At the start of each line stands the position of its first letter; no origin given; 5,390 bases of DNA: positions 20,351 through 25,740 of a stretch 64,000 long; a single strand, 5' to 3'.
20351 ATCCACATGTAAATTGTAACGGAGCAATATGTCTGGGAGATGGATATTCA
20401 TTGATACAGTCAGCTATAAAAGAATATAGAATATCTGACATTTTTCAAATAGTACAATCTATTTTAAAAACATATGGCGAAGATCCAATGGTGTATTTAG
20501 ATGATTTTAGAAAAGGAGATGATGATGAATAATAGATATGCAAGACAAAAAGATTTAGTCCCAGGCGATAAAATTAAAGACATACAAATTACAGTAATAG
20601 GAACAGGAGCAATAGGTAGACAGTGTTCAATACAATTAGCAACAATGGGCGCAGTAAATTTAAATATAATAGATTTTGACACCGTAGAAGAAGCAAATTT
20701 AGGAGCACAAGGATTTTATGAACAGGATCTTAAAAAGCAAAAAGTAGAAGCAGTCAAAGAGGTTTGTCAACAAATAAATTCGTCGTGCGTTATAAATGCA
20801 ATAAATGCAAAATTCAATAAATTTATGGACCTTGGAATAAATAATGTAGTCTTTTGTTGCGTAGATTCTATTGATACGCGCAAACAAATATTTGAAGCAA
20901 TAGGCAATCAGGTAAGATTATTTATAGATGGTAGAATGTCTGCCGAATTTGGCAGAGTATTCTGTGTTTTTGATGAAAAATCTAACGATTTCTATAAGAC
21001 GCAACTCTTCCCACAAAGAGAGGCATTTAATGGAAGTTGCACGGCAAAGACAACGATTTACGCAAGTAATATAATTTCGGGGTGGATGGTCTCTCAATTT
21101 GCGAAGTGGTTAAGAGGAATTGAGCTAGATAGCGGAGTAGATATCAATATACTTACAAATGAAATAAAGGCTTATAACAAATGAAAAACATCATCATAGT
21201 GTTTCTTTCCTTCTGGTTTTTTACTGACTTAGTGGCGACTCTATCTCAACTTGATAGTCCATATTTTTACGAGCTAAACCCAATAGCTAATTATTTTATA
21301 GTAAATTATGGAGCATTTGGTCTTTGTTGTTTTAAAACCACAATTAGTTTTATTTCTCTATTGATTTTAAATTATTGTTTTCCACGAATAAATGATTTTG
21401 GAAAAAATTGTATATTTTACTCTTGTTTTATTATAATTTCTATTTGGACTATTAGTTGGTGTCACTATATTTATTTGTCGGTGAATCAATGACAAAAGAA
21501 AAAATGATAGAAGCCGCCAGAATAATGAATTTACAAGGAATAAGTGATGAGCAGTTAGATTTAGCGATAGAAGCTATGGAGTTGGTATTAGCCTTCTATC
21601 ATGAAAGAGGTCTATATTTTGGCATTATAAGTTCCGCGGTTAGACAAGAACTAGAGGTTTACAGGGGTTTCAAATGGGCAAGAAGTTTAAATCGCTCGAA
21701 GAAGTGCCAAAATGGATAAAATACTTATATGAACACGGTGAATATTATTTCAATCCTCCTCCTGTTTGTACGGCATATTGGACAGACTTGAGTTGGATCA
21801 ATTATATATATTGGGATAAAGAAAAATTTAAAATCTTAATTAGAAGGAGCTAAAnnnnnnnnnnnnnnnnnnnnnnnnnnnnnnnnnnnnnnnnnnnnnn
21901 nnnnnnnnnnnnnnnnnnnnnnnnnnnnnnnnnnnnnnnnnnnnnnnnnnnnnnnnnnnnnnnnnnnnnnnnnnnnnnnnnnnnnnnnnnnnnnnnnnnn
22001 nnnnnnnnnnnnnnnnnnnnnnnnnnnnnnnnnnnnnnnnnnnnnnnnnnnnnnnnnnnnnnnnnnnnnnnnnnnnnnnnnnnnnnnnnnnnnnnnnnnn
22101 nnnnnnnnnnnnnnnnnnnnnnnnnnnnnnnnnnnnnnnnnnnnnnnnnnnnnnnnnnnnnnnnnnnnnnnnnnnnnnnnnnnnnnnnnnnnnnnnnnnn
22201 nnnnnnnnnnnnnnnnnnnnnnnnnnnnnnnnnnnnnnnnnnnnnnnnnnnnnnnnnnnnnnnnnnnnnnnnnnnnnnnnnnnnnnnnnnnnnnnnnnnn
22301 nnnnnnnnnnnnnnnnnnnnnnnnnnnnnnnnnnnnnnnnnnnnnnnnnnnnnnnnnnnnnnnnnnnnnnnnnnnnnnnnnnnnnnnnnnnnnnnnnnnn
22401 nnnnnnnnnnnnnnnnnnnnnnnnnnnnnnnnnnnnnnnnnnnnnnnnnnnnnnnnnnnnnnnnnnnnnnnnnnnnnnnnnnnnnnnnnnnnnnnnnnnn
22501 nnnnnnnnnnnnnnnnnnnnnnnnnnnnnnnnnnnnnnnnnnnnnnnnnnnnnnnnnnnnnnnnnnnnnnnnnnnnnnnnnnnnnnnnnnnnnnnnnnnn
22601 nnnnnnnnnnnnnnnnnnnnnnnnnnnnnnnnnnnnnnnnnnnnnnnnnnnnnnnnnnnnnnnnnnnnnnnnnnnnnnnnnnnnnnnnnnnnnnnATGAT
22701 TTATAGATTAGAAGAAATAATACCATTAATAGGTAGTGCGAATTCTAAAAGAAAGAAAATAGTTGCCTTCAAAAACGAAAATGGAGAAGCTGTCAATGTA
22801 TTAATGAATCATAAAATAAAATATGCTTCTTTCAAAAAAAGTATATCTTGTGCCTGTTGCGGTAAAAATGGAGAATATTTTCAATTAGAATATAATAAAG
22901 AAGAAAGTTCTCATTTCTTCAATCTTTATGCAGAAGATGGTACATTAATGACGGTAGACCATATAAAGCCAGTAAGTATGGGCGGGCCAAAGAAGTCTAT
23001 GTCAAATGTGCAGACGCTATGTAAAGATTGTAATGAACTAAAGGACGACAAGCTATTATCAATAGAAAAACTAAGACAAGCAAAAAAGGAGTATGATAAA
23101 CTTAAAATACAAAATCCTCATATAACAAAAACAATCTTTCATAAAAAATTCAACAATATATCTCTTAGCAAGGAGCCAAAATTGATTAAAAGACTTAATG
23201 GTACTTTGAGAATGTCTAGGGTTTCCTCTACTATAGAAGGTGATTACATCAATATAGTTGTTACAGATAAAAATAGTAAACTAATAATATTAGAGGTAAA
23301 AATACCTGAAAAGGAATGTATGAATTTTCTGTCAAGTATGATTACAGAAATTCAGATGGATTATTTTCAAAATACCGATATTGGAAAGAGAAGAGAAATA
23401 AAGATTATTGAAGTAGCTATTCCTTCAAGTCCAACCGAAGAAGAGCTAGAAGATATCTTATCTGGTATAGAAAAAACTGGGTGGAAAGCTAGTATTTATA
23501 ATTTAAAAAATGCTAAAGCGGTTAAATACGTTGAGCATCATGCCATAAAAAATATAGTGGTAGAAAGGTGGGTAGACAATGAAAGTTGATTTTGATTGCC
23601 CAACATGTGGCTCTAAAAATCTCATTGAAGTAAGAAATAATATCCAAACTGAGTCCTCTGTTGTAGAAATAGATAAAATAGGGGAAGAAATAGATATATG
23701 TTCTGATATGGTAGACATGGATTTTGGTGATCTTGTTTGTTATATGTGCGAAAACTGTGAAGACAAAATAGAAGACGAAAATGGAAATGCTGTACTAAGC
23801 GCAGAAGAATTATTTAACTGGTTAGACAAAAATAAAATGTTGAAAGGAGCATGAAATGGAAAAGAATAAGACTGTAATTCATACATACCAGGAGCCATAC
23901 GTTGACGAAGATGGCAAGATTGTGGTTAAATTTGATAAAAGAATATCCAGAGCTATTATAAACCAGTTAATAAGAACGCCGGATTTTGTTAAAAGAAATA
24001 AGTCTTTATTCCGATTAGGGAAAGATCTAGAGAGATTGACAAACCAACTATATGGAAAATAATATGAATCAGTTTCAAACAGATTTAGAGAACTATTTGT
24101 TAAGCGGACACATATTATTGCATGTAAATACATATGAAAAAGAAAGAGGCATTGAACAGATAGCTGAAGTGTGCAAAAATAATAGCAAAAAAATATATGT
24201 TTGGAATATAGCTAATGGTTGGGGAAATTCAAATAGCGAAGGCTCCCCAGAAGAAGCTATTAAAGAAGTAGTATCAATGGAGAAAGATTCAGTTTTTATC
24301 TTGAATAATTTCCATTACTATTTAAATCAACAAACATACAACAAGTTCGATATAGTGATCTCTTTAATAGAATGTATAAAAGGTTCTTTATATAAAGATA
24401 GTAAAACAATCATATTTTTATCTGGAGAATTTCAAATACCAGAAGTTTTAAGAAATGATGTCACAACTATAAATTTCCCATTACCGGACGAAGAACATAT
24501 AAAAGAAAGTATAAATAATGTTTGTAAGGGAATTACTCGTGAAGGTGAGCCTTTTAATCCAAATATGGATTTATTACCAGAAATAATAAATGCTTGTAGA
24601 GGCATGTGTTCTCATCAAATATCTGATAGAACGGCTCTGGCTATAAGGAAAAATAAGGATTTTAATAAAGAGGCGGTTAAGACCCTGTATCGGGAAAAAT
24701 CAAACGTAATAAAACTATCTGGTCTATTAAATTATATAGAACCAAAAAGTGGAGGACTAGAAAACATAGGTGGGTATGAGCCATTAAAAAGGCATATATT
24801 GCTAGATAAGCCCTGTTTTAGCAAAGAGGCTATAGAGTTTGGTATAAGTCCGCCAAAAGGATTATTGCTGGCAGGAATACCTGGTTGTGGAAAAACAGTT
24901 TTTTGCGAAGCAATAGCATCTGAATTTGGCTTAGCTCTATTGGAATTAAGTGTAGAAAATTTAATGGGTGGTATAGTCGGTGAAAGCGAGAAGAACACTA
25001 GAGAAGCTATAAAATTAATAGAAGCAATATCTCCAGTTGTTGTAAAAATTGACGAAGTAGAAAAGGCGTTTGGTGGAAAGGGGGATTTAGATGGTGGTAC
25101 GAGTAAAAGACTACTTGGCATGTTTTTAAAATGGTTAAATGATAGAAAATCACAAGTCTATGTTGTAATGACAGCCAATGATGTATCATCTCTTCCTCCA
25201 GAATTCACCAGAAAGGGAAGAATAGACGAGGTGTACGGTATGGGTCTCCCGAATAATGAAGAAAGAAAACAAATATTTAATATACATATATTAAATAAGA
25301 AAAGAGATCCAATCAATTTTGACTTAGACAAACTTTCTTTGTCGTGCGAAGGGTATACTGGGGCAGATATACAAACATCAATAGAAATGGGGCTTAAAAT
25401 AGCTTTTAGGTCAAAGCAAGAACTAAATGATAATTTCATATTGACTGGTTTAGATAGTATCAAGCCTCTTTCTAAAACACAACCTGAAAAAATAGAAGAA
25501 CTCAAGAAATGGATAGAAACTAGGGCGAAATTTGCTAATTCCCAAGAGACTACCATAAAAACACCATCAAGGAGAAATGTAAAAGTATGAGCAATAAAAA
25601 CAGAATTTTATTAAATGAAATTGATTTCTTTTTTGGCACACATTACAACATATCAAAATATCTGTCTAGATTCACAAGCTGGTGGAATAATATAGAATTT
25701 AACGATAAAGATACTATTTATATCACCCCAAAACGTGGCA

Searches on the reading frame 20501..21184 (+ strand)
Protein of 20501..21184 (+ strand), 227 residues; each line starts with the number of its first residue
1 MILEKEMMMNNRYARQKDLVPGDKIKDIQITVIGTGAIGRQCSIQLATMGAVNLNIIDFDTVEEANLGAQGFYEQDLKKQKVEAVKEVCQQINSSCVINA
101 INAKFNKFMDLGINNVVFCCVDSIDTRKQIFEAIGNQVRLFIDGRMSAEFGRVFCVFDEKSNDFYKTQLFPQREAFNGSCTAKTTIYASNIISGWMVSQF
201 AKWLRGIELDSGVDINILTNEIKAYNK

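Call 73: search_protein_families(library=phrogs, proteins=[window:20501-21184:+], max_evalue=0.00001)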
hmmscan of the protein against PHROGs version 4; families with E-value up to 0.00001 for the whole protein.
window:20501-21184:+ (227 aa): 3 families
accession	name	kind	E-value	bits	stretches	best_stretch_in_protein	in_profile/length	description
phrog_15670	-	unknown function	8.5e-19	69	1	9-206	4-201/228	-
phrog_19840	-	unknown function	2.7e-15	57.6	1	23-139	119-241/367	-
phrog_37075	-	unknown function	3.5e-08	34.1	1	11-111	3-113/256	-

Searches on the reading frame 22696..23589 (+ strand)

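Call 73: search_protein_families(library=phrogs, proteins=[window:22696-23589:+], max_evalue=0.00001)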
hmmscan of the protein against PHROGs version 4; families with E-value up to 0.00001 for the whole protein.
window:22696-23589:+ (297 aa): 15 families
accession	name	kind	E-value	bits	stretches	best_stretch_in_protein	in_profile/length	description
phrog_25184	-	DNA, RNA and nucleotide metabolism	1.3e-16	61.6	1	42-128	82-169/209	HNH endonuclease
phrog_8660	-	DNA, RNA and nucleotide metabolism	3.1e-09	38.2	1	47-120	122-180/196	HNH endonuclease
phrog_2214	-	DNA, RNA and nucleotide metabolism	5.8e-09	36.6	1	43-134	187-252/429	HNH endonuclease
phrog_338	-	DNA, RNA and nucleotide metabolism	8.8e-09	36.2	1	46-131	204-267/340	HNH endonuclease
phrog_1271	-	DNA, RNA and nucleotide metabolism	3.5e-08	34.2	1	51-131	268-332/361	HNH endonuclease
phrog_589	-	DNA, RNA and nucleotide metabolism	9.8e-08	32.9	1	52-116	94-138/179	HNH endonuclease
phrog_23285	-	DNA, RNA and nucleotide metabolism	1.3e-07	32.5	1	41-160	40-163/203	HNH endonuclease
phrog_144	-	DNA, RNA and nucleotide metabolism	1.3e-07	32.4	1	86-140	101-163/175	HNH endonuclease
phrog_16986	-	unknown function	5.3e-07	30.5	1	84-128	34-77/248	-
phrog_17283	-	DNA, RNA and nucleotide metabolism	1.2e-06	29.7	0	84-124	8-48/71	HNH endonuclease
phrog_1035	-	DNA, RNA and nucleotide metabolism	1.2e-06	29.6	1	49-133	156-226/271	endonuclease VII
phrog_16726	-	DNA, RNA and nucleotide metabolism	1.9e-06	28.8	1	60-166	104-190/308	HNH endonuclease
phrog_5956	-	DNA, RNA and nucleotide metabolism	3.1e-06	27.9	1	52-136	62-127/138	HNH endonuclease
phrog_7785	-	DNA, RNA and nucleotide metabolism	3.2e-06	28.2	1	85-119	81-114/147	HNH endonuclease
phrog_25420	-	DNA, RNA and nucleotide metabolism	7.3e-06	26.6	1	49-150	44-135/305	HNH endonuclease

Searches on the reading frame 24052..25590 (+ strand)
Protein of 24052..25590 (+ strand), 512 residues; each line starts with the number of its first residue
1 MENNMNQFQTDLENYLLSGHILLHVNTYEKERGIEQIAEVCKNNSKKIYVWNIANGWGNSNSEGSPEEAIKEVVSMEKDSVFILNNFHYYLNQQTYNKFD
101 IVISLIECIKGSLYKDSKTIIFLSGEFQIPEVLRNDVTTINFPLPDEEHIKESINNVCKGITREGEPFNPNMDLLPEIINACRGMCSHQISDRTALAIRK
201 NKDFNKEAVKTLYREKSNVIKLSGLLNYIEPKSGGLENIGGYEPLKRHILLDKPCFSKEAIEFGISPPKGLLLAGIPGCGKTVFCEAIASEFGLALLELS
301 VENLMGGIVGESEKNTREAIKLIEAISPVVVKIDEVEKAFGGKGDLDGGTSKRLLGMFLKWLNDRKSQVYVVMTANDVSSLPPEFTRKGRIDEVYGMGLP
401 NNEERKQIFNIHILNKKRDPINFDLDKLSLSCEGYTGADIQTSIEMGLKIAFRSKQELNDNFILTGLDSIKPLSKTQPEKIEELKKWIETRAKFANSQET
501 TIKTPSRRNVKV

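Call 44: search_protein_families(library=phrogs, proteins=[window:24052-25590:+], max_evalue=0.00001)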
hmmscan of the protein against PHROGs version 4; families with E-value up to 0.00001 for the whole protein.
window:24052-25590:+ (512 aa): 6 families
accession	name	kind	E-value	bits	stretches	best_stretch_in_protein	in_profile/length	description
phrog_8638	-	unknown function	3.6e-118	396.6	1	6-502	19-545/568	-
phrog_10401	-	other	2.3e-36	126.7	1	188-417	389-604/667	ATPase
phrog_3757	-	unknown function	4.1e-32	113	1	259-484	117-336/367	-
phrog_30773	-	unknown function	4.2e-14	52.8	1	264-455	192-388/666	-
phrog_9172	-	unknown function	1.1e-13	51.8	1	264-451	104-300/509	-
phrog_7485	-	unknown function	5.3e-06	26.6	0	270-409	229-371/430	-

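Call 93: search_dna_similar(query=window:24052-25590:+, collection=phages, mode=protein, max_rows=12)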
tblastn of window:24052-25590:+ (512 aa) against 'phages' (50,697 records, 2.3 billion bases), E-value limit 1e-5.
Records with a match: 127; places in all: 131; records where one place covers at least 80% of the query: 9.
Best place of each record, by identity: <60% 127.
By first word of the organism name: Mycobacterium 34; Vibrio 32; Pseudomonas 24; Rhizobium 6; Rhodobacter 5; Stenotrophomonas 4; Paenibacillus 4; Acidianus 2; Acinetobacter 2; Staphylococcus 2; and 9 more.
By host as written in the record: Mycobacterium smegmatis mc2 155 18; - 13; Pseudomonas aeruginosa 9; Mycobacterium smegmatis mc2155 6; Rhodobacter capsulatus YW1 5; Vibrio parahaemolyticus 5; Pseudomonas aeruginosa PAO1 5; Mycobacterium smegmatis mc#155 4; and 44 more.
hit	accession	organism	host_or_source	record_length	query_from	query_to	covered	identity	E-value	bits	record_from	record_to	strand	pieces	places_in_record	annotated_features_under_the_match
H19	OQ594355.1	Aeromonas phage HJ05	Aeromonas hydrophila AH10 (CCTCC ...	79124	6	489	95%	29.3%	8e-59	216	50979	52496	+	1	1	hypothetical protein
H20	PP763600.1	Mycobacterium phage Bora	Mycobacterium smegmatis mc2155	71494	107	500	77%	33.7%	1e-58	215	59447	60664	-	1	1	95: AAA-ATPase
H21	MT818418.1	Mycobacterium phage Shida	Mycobacterium smegmatis mc2 155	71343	107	500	77%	33.7%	1e-58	215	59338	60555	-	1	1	98: AAA-ATPase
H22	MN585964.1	Mycobacterium phage Blessica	soil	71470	107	500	77%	33.7%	2e-58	215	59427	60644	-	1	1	97: AAA-ATPase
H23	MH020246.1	Mycobacterium phage SchoolBus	Mycobacterium smegmatis mc2 155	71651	107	500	77%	33.7%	2e-58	215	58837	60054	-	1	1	95: AAA-ATPase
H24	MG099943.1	Mycobacterium phage Familton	Mycobacterium smegmatis mc2 155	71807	107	500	77%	33.7%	2e-58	215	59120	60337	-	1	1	AAA-ATPase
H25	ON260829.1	Mycobacterium phage Idergollasper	Mycobacterium smegmatis mc#155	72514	107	500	77%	33.7%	2e-58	215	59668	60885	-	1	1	98: AAA-ATPase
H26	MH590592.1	Mycobacterium phage Ryadel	Mycobacterium smegmatis mc2 155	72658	107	500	77%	33.7%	2e-58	215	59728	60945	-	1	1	99: AAA-ATPase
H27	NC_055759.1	Mycobacterium phage Ryadel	Mycobacterium smegmatis mc2 155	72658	107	500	77%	33.7%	2e-58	215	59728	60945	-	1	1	99: AAA-ATPase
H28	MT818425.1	Mycobacterium phage NiebruSaylor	Mycobacterium smegmatis mc#155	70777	107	500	77%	33.7%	3e-58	214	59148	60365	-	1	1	98: AAA-ATPase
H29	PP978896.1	Mycobacterium phage Schuy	Mycobacterium smegmatis mc2 155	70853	107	500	77%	33.7%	3e-58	214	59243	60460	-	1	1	99: AAA-ATPase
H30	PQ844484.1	Mycobacterium phage Vagabond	Mycobacterium smegmatis mc2 155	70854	107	500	77%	33.7%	3e-58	214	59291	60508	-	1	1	98: AAA-ATPase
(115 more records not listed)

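Call 104: search_protein_families(library=pfam, proteins=[window:24052-25590:+], max_evalue=0.0001)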
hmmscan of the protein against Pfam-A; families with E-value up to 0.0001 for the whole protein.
window:24052-25590:+ (512 aa): 1 family
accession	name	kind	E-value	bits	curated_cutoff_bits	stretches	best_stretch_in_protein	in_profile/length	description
PF00004.35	AAA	-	2.8e-26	93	21.2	1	271-397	1-129/131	ATPase family associated with various cellular activities (AAA)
